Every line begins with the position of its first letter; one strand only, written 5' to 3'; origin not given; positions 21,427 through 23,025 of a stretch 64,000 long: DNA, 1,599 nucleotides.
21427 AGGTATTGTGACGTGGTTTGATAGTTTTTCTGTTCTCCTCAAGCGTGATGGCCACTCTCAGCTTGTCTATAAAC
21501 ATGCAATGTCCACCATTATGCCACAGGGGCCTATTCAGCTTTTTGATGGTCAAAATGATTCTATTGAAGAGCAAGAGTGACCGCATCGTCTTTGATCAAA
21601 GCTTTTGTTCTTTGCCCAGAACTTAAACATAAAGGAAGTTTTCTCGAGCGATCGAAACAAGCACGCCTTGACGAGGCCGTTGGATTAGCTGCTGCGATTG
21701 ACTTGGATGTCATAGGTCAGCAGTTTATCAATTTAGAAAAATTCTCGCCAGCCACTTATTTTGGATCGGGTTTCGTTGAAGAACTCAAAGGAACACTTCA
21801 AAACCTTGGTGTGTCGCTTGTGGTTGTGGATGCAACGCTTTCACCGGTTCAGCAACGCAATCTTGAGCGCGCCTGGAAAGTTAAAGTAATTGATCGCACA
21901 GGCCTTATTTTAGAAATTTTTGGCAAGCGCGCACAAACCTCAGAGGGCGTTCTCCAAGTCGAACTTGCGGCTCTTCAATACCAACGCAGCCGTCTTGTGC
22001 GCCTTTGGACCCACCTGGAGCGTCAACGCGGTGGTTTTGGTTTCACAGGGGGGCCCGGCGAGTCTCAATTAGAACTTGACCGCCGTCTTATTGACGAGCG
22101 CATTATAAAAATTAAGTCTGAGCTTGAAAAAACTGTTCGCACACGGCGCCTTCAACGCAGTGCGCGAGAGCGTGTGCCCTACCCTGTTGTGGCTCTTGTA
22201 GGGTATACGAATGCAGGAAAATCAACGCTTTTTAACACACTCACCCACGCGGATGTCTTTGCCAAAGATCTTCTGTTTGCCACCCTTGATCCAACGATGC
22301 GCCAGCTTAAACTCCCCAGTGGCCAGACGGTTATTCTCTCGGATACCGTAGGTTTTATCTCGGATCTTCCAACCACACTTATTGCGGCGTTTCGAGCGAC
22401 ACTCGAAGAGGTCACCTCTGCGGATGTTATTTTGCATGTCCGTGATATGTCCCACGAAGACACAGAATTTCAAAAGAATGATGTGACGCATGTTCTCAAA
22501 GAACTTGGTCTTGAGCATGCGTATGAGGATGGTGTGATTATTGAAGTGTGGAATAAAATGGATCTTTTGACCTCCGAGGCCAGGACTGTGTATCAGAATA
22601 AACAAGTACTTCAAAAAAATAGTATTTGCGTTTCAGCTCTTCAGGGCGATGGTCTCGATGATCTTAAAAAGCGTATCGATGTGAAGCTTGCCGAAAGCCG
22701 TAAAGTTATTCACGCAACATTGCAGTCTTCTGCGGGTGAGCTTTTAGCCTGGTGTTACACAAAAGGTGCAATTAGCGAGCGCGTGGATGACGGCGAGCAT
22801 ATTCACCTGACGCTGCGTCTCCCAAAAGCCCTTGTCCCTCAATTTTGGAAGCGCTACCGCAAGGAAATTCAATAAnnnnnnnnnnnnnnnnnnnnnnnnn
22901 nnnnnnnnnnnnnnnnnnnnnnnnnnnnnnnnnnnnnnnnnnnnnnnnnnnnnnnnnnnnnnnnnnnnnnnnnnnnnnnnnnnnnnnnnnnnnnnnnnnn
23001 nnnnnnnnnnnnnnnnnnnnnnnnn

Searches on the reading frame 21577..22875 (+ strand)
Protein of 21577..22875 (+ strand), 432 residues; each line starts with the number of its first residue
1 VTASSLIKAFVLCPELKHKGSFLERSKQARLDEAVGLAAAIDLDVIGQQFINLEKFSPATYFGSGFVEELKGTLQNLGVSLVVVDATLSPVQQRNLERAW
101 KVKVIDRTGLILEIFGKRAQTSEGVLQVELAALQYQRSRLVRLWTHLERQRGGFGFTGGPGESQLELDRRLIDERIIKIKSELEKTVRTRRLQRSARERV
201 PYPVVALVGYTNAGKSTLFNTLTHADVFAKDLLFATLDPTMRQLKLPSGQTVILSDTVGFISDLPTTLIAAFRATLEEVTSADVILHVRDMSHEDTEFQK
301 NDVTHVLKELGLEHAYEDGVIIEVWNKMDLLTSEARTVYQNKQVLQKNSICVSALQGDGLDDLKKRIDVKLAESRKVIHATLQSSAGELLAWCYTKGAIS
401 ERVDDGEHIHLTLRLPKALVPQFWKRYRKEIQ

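Call 73: search_protein_families(library=pfam, proteins=[window:21577-22875:+], max_evalue=0.00001)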
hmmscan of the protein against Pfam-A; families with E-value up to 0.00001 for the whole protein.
window:21577-22875:+ (432 aa): 4 families
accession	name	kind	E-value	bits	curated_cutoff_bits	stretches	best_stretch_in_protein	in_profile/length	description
PF16360.10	GTP-bdg_M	-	1.5e-29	102.7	29.5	1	118-197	1-79/79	GTP-binding GTPase Middle Region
PF13167.11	GTP-bdg_N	-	3.5e-27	95.2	25.4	1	29-115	2-88/89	GTP-binding GTPase N-terminal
PF01926.29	MMR_HSR1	-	6.6e-20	71.8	21.9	1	205-309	2-102/113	50S ribosome-binding GTPase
PF19275.4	HflX_C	-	9.8e-08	32.4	26.4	1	342-416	5-80/102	HflX C-terminal domain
